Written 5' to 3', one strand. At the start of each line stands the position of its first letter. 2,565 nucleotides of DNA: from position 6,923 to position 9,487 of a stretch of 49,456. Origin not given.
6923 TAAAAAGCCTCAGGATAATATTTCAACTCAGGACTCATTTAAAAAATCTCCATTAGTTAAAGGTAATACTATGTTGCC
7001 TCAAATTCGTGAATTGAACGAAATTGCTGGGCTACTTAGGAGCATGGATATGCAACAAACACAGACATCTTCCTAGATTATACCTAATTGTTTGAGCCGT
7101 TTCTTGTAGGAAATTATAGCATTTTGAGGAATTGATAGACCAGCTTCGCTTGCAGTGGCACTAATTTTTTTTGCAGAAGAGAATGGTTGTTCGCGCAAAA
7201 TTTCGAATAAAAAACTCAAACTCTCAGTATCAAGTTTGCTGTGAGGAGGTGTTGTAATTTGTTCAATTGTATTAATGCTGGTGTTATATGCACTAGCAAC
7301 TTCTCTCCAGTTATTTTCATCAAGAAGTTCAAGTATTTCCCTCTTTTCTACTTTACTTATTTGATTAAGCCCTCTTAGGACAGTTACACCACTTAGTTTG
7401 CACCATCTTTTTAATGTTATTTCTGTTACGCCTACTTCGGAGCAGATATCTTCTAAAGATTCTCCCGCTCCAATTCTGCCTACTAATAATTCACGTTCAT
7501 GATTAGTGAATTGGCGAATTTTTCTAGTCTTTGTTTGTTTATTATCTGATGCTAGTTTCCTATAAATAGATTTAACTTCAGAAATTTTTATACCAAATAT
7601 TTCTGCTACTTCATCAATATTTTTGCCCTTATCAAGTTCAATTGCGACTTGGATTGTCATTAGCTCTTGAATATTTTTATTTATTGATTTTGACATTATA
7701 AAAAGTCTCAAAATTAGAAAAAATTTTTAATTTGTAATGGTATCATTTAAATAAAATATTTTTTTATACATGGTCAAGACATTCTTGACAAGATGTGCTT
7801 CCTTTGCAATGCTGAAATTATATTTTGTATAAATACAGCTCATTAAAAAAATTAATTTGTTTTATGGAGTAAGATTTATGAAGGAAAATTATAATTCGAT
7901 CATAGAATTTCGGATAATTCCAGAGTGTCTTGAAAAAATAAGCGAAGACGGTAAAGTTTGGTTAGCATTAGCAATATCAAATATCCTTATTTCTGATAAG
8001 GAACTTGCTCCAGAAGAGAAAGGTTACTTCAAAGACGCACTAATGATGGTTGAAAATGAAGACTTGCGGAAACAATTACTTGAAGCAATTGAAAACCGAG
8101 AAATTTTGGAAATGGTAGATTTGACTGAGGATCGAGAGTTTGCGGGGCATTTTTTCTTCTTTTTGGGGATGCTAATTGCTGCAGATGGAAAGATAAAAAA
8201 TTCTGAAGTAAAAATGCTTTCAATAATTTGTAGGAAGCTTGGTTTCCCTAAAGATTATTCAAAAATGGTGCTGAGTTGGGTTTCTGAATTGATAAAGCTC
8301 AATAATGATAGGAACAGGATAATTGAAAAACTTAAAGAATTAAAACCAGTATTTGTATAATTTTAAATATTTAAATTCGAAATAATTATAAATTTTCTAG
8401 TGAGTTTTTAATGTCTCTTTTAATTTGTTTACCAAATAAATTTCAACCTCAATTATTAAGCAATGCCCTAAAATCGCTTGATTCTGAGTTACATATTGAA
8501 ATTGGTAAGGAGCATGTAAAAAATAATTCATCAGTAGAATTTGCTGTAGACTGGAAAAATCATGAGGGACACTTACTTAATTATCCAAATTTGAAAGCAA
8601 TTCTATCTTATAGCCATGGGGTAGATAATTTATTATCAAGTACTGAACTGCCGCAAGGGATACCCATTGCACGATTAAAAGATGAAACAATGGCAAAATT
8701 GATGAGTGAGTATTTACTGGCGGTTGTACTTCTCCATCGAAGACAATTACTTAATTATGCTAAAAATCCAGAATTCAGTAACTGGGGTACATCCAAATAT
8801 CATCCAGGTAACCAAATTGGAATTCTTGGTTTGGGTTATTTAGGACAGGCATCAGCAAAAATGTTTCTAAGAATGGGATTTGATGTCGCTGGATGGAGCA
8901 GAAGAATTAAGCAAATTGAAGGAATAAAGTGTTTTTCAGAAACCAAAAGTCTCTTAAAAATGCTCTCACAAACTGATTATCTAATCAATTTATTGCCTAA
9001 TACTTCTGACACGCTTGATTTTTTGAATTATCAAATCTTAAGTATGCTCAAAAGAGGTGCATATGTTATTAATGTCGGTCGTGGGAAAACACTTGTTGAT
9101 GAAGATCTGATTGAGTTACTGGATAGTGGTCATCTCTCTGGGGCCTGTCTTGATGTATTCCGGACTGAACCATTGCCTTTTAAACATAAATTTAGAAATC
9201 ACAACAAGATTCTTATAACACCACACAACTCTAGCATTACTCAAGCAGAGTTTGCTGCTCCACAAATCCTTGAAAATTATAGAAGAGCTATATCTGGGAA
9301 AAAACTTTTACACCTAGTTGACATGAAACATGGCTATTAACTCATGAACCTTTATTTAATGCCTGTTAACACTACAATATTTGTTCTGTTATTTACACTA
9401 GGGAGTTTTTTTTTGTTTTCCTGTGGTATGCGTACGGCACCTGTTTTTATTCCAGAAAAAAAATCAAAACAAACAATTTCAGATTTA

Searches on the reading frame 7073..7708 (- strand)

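Call 25: search_protein_families(library=pfam, proteins=[window:7073-7708:-], max_evalue=0.0001)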
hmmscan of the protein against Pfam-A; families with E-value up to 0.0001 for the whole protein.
window:7073-7708:- (211 aa): 5 families
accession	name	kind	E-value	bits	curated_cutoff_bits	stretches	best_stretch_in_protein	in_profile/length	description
PF13518.12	HTH_28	-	5.8e-09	36.3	25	0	81-104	11-34/52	Helix-turn-helix domain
PF13384.12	HTH_23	-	8e-07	29.1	24.6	0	81-102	16-37/50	Homeodomain-like domain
PF13542.12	HTH_Tnp_ISL3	-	2.3e-06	27.4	27.4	0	20-51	19-49/51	Helix-turn-helix domain of transposase family ISL3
PF04545.22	Sigma70_r4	-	8.5e-06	25.6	24.1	0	27-51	19-43/50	Sigma-70, region 4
PF08281.18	Sigma70_r4_2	-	9.4e-05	22.4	25.7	0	28-47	26-45/54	Sigma-70, region 4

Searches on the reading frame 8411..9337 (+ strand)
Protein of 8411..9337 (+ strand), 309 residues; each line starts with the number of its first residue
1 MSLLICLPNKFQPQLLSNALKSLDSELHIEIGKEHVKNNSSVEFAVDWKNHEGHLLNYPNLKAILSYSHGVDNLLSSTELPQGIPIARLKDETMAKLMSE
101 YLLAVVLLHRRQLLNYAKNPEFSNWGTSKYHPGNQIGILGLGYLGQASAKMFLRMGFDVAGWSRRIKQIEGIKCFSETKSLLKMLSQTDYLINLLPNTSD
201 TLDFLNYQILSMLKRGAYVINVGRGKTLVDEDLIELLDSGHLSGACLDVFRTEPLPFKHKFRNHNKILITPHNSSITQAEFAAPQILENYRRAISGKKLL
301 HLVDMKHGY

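Call 7: search_protein_families(library=pfam, proteins=[window:8411-9337:+], max_evalue=0.001)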
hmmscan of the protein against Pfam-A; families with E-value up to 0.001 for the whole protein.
window:8411-9337:+ (309 aa): 2 families
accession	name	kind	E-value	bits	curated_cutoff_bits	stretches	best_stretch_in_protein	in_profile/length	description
PF02826.25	2-Hacid_dh_C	-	5.8e-39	133.7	25.1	1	104-273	2-177/178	D-isomer specific 2-hydroxyacid dehydrogenase, NAD binding domain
PF03446.21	NAD_binding_2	-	1.1e-06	29.2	21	1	135-224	1-94/161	NAD binding domain of 6-phosphogluconate dehydrogenase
